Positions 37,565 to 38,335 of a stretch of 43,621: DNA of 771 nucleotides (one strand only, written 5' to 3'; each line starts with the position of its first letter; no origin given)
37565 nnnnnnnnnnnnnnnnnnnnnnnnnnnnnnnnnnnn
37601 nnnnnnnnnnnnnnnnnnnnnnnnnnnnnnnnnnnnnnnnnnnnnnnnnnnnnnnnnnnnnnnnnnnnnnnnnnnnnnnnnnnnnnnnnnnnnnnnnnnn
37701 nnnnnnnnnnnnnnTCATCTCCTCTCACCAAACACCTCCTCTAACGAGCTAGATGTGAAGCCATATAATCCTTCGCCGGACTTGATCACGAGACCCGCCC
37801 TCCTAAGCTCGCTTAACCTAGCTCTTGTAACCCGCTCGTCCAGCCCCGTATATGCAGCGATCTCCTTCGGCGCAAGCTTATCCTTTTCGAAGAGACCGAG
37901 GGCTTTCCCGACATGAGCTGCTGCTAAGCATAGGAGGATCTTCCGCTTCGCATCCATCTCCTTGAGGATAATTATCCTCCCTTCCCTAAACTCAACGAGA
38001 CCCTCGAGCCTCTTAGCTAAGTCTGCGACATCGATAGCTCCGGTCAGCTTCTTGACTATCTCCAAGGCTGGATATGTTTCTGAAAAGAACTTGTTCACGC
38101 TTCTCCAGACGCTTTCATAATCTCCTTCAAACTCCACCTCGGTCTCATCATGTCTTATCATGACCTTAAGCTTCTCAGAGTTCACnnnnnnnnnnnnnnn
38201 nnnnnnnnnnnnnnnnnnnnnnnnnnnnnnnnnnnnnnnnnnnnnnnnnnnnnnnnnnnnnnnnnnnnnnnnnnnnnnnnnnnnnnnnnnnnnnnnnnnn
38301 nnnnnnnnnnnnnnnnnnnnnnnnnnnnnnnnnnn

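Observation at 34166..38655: Unassigned module: NurA-like/HerA-like pair without Mre11-Rad50, flanked by four paralogous beta-hairpin + winged-helix proteins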

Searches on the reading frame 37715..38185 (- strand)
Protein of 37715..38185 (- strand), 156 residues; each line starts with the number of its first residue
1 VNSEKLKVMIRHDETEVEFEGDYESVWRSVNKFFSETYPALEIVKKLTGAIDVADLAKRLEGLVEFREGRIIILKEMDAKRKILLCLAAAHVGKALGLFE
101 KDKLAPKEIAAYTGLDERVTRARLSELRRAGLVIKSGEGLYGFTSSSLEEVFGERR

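Call 3: search_protein_families(library=pfam, proteins=[window:37715-38185:-], max_evalue=1)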
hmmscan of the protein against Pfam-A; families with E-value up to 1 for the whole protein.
window:37715-38185:- (156 aa): 8 families
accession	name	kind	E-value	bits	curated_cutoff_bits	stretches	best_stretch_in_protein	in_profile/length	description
PF13545.12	HTH_Crp_2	-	0.008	16.6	27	1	104-135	23-55/70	Crp-like helix-turn-helix domain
PF14394.12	DUF4423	-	0.012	15.8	30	1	103-149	36-82/165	Domain of unknown function (DUF4423)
PF01022.26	HTH_5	-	0.02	15.2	22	1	98-135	10-47/47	Bacterial regulatory protein, arsR family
PF12802.13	MarR_2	-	0.024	15.2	27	1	99-135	17-52/61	MarR family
PF13412.12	HTH_24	-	0.024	14.6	21.9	1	100-133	14-47/48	Winged helix-turn-helix DNA-binding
PF12840.13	HTH_20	-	0.09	13.2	27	1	99-133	13-48/51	Helix-turn-helix domain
PF02082.26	Rrf2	-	0.11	13.1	30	1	101-133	21-53/132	Iron-dependent Transcriptional regulator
PF08279.18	HTH_11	-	0.14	12.5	25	0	104-136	16-48/55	HTH domain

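Call 4: search_protein_families(library=padloc, proteins=[window:37715-38185:-], max_evalue=1)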
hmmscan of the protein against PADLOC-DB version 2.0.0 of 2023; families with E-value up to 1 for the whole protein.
window:37715-38185:- (156 aa): 9 families
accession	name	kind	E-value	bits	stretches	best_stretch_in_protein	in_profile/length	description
PDLC01850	CARF3--CARF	-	0.00049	18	1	98-138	154-194/209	-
PDLC03923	MkoB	-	0.00049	17.2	1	102-146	49-92/454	-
PDLC01720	Csa3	-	0.0017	16.9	1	77-141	25-83/118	Csa3_1_CAS-I-II-III-IV-V-VI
PDLC01438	Csa3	-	0.0039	15.3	1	42-139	97-194/305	"CAS-I,CAS-II,CAS-III,CAS-IV,CAS-V,CAS-VI; associated_signaling"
PDLC02925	HTH_IX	-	0.0073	14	1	111-151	179-219/240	-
PDLC01434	CasR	-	0.0077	14.1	1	104-137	142-175/191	"CAS-I,CAS-II,CAS-III,CAS-IV,CAS-V,CAS-VI; associated_signaling"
PDLC01985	CARF_m4--CARF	-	0.012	13.9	1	77-136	50-106/158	-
PDLC01044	Csa3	-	0.012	13.5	1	103-145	149-188/194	Type I-A associated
PDLC01268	CasR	-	0.016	13.1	0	107-138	141-172/179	"CAS-I,CAS-II,CAS-III,CAS-IV,CAS-V,CAS-VI; associated_signaling"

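Call 7: find_homologous_proteins(query=window:37715-38185:-, max_evalue=0.001)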
Query window:37715-38185:- (156 aa): 91 proteins with E <= 0.001 among 221 candidates.
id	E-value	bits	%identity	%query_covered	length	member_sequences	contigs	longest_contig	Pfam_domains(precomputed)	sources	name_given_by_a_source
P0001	7.1e-91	320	98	100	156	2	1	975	-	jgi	-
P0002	1.2e-79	283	85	100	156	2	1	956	-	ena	-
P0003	2.3e-79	282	85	100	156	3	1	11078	-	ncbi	-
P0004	7.0e-79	281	85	98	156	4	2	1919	-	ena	-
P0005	8.3e-79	281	85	100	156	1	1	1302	-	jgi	-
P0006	5.7e-78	278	84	100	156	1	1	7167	-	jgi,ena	-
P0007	3.5e-77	275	83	100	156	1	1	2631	-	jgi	-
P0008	8.3e-77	274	81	100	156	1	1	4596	-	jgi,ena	-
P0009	9.4e-77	274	83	100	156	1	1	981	-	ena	-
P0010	1.7e-76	273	81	100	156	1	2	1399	-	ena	-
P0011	1.8e-76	273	81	100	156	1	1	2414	-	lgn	-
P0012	3.8e-76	272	82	99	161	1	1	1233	-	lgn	-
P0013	1.3e-75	270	81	100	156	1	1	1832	-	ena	-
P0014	1.8e-75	270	80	100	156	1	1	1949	-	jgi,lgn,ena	-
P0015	1.9e-75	270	81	100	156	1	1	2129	-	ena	-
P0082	2.1e-46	175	55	95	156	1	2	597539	-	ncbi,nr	ncbi:MAG: hypothetical protein RMJ14_02645 [Nitrososphaerota archaeon]|nr:hypothetical protein [Aiga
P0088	4.0e-33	132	47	89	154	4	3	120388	-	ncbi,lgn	ncbi:MAG: hypothetical protein QXQ70_04430 [Candidatus Caldarchaeum sp.]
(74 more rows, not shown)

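Call 9: find_encoding_contigs(protein=P0088, flank=10000, max_places=2)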
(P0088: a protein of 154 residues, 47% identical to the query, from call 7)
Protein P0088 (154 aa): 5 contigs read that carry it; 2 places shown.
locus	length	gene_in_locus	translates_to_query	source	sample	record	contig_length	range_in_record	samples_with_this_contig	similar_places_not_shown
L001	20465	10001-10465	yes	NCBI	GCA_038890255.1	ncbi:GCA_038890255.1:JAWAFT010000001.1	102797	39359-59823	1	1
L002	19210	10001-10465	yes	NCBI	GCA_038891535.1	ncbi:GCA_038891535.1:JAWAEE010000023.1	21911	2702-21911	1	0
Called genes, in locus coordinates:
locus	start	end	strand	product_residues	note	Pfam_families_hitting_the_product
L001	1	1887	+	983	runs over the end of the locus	PF00133:tRNA-synt_1, PF09334:tRNA-synt_1g (weak), PF13603:tRNA-synt_1_2 (weak), PF01406:tRNA-synt_1e (weak), PF09334:tRNA-synt_1g, PF00133:tRNA-synt_1 (weak), PF08264:Anticodon_1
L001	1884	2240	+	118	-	PF02635:DsrE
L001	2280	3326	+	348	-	PF13379:NMT1_2 (weak), PF09084:NMT1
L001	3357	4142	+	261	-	PF00005:ABC_tran, PF13304:AAA_21 (faint)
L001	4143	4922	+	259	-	PF00528:BPD_transp_1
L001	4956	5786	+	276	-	PF04055:Radical_SAM (weak)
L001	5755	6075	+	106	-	-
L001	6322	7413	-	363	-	PF00155:Aminotran_1_2, PF00266:Aminotran_5 (faint), PF04864:Alliinase_C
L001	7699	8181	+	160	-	-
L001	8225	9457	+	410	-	PF13183:Fer4_8 (faint), PF00037:Fer4 (faint), PF12838:Fer4_7 (weak), PF13187:Fer4_9, PF13237:Fer4_10 (weak), PF13484:Fer4_16 (faint), PF04422:FrhB_FdhB_N, PF04432:FrhB_FdhB_C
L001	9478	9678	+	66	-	-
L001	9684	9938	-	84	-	-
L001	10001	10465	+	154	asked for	-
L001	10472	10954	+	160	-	-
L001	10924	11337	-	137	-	-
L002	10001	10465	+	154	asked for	-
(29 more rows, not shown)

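Call 10: find_encoding_contigs(protein=P0082, flank=10000, max_places=2)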
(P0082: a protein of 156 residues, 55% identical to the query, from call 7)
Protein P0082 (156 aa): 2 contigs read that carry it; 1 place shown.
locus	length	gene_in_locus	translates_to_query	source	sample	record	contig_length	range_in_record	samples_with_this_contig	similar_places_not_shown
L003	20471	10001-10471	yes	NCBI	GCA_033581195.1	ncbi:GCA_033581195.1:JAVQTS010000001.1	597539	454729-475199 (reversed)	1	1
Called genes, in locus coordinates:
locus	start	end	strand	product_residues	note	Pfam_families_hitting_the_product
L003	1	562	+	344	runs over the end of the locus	PF19300:BPD_transp_1_N, PF00528:BPD_transp_1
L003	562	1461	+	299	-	PF12911:OppC_N, PF00528:BPD_transp_1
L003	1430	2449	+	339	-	PF00005:ABC_tran, PF13304:AAA_21 (faint), PF08352:oligo_HPY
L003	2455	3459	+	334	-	PF00005:ABC_tran, PF02463:SMC_N, PF13304:AAA_21 (faint), PF08352:oligo_HPY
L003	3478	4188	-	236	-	PF01177:Asp_Glu_race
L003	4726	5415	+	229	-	PF01135:PCMT (weak), PF02384:N6_Mtase (weak), PF13489:Methyltransf_23, PF05175:MTS, PF06325:PrmA, PF13847:Methyltransf_31, PF08241:Methyltransf_11, PF13649:Methyltransf_25, +1 more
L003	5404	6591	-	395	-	PF00155:Aminotran_1_2, PF01041:DegT_DnrJ_EryC1 (weak)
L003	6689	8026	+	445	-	PF18195:GatD_N, PF00710:Asparaginase, PF17763:Asparaginase_C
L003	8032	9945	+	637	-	PF02934:GatB_N, PF02938:GAD, PF02637:GatB_Yqey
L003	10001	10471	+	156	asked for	-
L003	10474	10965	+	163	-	-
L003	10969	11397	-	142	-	-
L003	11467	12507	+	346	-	PF09376:NurA (faint)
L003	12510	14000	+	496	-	PF01935:DUF87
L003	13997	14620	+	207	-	PF22175:Ogg-HhH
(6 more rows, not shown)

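Call 13: search_protein_families(library=ncbifam, proteins=[window:37715-38185:-], max_evalue=1)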
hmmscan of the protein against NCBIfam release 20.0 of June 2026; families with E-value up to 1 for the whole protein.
window:37715-38185:- (156 aa): 3 families
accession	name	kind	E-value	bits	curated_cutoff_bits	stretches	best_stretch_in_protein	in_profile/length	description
NF033788.1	HTH_metalloreg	subfamily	0.069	13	55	0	99-140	21-62/77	metalloregulator ArsR/SmtB family transcription factor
TIGR01884.1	cas_HTH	subfamily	0.091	12.1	60.2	0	107-136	160-189/202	CRISPR-associated CARF protein Csa3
NF041413.1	ArsR_Rv2640c_fam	equivalog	0.1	13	155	1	103-147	58-102/118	Rv2640c family ArsR-like transcriptional regulator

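Call 19: find_related_loci(query=A1, collection=genome_contigs, flank=10000)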
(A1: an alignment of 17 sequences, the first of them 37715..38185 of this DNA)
Query A1 (156 aa) in genome_contigs; peptide patterns used: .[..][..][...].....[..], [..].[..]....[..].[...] (x = any residue, [..] = any of these).
599 stretches matched a pattern (row limit reached: there are more); 33 encode a relative of the query (tblastn E <= 1e-3); 33 distinct loci.
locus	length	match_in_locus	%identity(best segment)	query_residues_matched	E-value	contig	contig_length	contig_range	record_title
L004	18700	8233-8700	86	1-156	6e-87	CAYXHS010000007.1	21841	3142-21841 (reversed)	MAG TPA_asm: uncultured Nitrososphaeria archaeon isolate binchicken_co184_276 genome assembly, contig: NODE_3906_length_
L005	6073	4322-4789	76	1-156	2e-79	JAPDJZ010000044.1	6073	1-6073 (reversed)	MAG: archaeon isolate S4B6_HD70 c_000000002693, whole genome shotgun sequence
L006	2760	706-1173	75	1-156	8e-77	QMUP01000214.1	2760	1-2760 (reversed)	MAG: Candidatus Wolframiiraptor sp. isolate B99-G9 B99_Guay9_scaffold_94923, whole genome shotgun sequence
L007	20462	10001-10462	75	1-154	7e-75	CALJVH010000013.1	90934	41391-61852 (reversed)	MAG: uncultured archaeon isolate S1_Bin_METABAT__142_1 genome assembly, contig: c_000002818640, whole genome shotgun seq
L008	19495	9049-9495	79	6-154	1e-74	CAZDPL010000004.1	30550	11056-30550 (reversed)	MAG TPA_asm: uncultured Nitrososphaeria archaeon isolate binchicken_co184_688 genome assembly, contig: NODE_2138_length_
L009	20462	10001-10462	75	1-154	5e-74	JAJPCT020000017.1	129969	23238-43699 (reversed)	MAG: Candidatus Wolframiiraptor gerlachensis isolate A8 NODE_52_length_129969_cov_4_030329, whole genome shotgun sequenc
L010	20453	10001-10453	73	3-153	5e-73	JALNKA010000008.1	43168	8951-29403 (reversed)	MAG: Candidatus Wolframiiraptor sinensis isolate GMQP.bins.13.201907 NODE_168_length_43168_cov_25.234869, whole genome s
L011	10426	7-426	80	14-153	1e-71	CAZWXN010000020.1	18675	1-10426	MAG TPA_asm: uncultured Nitrososphaeria archaeon isolate SRP104967_co1_10 genome assembly, contig: NODE_987_length_18675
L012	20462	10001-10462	71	1-154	2e-71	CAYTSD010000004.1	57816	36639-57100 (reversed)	MAG TPA_asm: uncultured Nitrososphaeria archaeon isolate binchicken_co80_166 genome assembly, contig: NODE_52_length_578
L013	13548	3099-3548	70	5-154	2e-68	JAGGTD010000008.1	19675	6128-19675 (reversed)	MAG: Thaumarchaeota archaeon isolate AUK039 PB_MANV_039_c_000000000169, whole genome shotgun sequence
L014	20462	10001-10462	68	1-154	1e-67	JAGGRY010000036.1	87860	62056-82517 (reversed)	MAG: Thaumarchaeota archaeon isolate AUK008 PB_MANV_008_c_000000000002, whole genome shotgun sequence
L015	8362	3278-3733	63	1-152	3e-61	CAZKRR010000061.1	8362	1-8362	MAG TPA_asm: uncultured Nitrososphaeria archaeon isolate SRP104967_co1_24 genome assembly, contig: NODE_2903_length_8362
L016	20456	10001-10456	62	1-152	6e-61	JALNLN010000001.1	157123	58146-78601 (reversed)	MAG: Candidatus Geocrenenecus dongiae isolate ZZQ.bins.17.201803 NODE_63_length_157123_cov_21.250682, whole genome shotg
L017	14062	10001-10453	62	1-151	8e-61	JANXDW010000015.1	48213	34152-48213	MAG: Aigarchaeota archaeon isolate SKYB24 k141_96380, whole genome shotgun sequence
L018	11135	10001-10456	62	1-152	2e-59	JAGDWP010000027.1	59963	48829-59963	MAG: Nitrososphaerales archaeon isolate KUA_Bin06 NODE_93_length_59963_cov_15.538960, whole genome shotgun sequence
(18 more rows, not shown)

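Call 24: predict_structure(alignment_id=A1)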
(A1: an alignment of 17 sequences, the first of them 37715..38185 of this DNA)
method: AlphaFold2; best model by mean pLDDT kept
length: 156 residues; sequences in the alignment: 17
mean_pLDDT: 82.1   pTM: 0.64
mean pLDDT of the five models: 82.1, 80.8, 80.6, 80.2, 77.4
residues with pLDDT >= 90: 62; 70-90: 68; 50-70: 15; < 50: 11
segments of 3 or more residues with pLDDT < 50: 43-47, 154-156
pLDDT, mean of each block of 10 residues (from residue 1): 71 82 79 68 49 78 87 91 95 87 96 96 95 92 84 56
secondary structure, 60 per line:
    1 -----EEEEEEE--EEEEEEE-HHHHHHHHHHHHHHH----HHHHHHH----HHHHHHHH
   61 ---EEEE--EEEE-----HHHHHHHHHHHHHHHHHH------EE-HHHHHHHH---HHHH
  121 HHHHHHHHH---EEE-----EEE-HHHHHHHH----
elements in order: E6-12 E15-21 H23-37 H42-48 H53-60 E64-67 E70-73 H79-96 H106-113 H117-129 E133-135 E141-143 H145-152

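Call 27: fold_search(model_id=the predicted structure, library=pdb)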
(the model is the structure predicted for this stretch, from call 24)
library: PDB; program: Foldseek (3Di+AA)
matches with E <= 10: 1714; with E <= 0.001: 0
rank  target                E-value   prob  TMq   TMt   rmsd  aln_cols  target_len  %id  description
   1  8h3t_A                5.3e-03  0.99  0.30  0.14  10.3       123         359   18  The crystal structure of AlpH (released 2023-09-13)
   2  2zcw                  5.6e-03  0.91  0.29  0.24  15.5       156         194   18  Crystal Structure of TTHA1359, a Transcriptional Regulator, CRP/FNR family from Thermus thermophilus HB8 (released 2007-12-04)
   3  9qmc                  7.1e-03  0.98  0.37  0.26  12.9       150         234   15  Crystal structure of holo-S24F-FNR of A. fischeri (released 2026-04-08)
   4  6ix3_B                7.1e-03  0.97  0.31  0.15  11.4       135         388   14  The structure of LepI complex with SAM (released 2019-07-17)
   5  3i53_B                7.6e-03  1.00  0.34  0.18   2.2        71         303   24  Crystal structure of an O-methyltransferase (NcsB1) from neocarzinostatin biosynthesis in complex with S-adenosyl-L-ho (released 2009-09-01)
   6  6inw_A                7.6e-03  0.96  0.31  0.15  11.3       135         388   14  A Pericyclic Reaction enzyme (released 2019-07-03)
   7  6pco_B                8.5e-03  0.99  0.35  0.40  14.1       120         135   12  Mechanism for regulation of DNA binding of Bordetella bronchiseptica BpsR by 6-hydroxynicotinic acid (released 2019-11-06)
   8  5w1e                  8.5e-03  0.94  0.36  0.13  13.2       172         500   16  PobR in complex with PHB (released 2017-12-13)
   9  8tjj_C                9.1e-03  0.99  0.29  0.15  10.5       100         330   21  SAM-dependent methyltransferase RedM bound to SAM (released 2023-12-13)
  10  4o5v                  9.6e-03  1.00  0.37  0.28   2.7        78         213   13  Crystal structure of T. acidophilum IdeR (released 2014-11-05)
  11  2hr3_A                9.6e-03  1.00  0.35  0.39  12.6       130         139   15  Crystal structure of putative transcriptional regulator protein from Pseudomonas aeruginosa PA01 at 2.4 A resolution (released 2006-09-19)
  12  6iv7_A                9.6e-03  0.95  0.31  0.15  12.0       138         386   13  The crystal structure of a SAM-dependent enzyme from aspergillus flavus (released 2019-02-06)
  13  6pcp_A                1.0e-02  0.98  0.33  0.37  13.3       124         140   14  Mechanism for regulation of DNA binding of Bordetella bronchiseptica BpsR by 6-hydroxynicotinic acid (released 2019-11-06)
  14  6j1o_A                1.0e-02  0.95  0.31  0.15  11.2       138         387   15  Crystal structure of a SAM-dependent methyltransferase LepI from Aspergillus flavus (released 2019-05-01)
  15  6pcp_C                1.1e-02  0.99  0.34  0.38  13.2       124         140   14  Mechanism for regulation of DNA binding of Bordetella bronchiseptica BpsR by 6-hydroxynicotinic acid (released 2019-11-06)
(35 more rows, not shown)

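Call 44: search_protein_representatives(alignment_id=A2)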
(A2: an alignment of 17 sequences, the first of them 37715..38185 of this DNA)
Query: 17 sequences, 156 profile positions. Proteins with E-value up to 0.001 (for the whole library): 408; up to 1e-10: 126; up to 1e-30: 6. The best 150 are listed.
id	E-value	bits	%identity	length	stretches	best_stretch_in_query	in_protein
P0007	3.9e-69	247.4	-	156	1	2-155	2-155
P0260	3.2e-54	198.9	-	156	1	4-153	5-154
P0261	6.9e-48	178.4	-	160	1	3-151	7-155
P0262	8.3e-47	174.8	-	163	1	4-149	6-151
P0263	1.2e-42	161.3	-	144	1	8-151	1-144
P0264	1.2e-33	132.1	-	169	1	1-154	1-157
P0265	4.1e-30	120.6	-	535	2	30-150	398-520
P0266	1.9e-28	115.2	-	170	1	2-154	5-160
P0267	5.2e-28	113.8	-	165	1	8-154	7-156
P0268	1.4e-27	112.4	-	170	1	4-154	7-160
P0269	3.3e-27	111.2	-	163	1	3-153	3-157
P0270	4.6e-27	110.7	-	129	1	2-122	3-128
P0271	6.6e-27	110.2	-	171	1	2-154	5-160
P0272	6.7e-27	110.2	-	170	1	3-153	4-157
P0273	8.3e-27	109.9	-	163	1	3-154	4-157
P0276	3.7e-26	107.7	-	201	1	3-153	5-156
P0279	4.4e-26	107.5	-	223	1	3-153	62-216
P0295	5.1e-23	97.6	-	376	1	5-154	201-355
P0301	8.0e-23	96.9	-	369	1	6-150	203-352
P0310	2.0e-20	89.1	-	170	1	2-153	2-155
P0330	1.0e-18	83.6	-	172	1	3-152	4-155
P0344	1.9e-16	76.2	-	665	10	93-131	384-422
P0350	4.1e-15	71.9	-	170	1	4-153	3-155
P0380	2.8e-11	59.4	-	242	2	3-67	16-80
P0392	1.5e-09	53.8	-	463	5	97-134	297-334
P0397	3.2e-09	52.7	-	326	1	3-148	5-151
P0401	6.1e-09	51.8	-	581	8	100-143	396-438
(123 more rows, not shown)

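Call 46: list_cluster_members(proteins=[P0264, P0266, P0276, P0295, P0301, P0265, P0397, P0310, P0350, P0330])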
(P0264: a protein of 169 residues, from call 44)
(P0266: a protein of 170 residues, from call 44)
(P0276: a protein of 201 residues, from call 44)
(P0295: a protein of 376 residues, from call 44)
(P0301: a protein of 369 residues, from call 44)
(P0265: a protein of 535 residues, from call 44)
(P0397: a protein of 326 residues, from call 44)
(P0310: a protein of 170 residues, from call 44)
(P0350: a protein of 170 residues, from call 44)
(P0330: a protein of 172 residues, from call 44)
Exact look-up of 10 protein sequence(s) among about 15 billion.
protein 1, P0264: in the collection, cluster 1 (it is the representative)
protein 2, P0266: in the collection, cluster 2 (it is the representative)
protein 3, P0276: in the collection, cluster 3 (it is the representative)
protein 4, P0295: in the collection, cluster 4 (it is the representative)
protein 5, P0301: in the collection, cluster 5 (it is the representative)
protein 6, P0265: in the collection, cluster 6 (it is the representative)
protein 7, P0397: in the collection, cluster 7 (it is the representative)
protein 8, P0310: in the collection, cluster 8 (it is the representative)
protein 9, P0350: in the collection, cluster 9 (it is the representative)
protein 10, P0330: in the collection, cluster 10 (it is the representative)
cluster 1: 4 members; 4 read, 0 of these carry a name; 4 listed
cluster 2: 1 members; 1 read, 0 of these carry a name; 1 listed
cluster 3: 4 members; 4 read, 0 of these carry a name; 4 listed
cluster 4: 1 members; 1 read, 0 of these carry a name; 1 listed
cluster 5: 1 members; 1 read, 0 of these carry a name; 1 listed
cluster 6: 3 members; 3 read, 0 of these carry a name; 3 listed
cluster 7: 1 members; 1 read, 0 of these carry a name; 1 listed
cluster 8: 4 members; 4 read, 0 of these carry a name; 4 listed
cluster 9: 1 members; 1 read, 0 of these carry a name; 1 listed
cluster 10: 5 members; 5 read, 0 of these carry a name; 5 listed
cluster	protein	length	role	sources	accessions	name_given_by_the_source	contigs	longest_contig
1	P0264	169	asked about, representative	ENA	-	-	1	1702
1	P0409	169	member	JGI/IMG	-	-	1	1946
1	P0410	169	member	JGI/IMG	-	-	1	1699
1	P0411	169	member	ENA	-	-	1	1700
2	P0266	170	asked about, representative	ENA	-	-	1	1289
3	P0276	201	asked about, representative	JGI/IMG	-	-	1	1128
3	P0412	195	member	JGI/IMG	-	-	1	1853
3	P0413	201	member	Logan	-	-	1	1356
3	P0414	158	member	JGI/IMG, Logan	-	-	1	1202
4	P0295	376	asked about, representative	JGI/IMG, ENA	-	-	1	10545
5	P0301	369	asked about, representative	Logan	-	-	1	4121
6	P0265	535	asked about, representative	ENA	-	-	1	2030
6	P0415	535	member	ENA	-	-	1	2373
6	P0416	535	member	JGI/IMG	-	-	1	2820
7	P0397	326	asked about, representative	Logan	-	-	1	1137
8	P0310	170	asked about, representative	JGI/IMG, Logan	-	-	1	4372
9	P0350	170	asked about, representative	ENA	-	-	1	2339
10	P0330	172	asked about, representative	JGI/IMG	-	-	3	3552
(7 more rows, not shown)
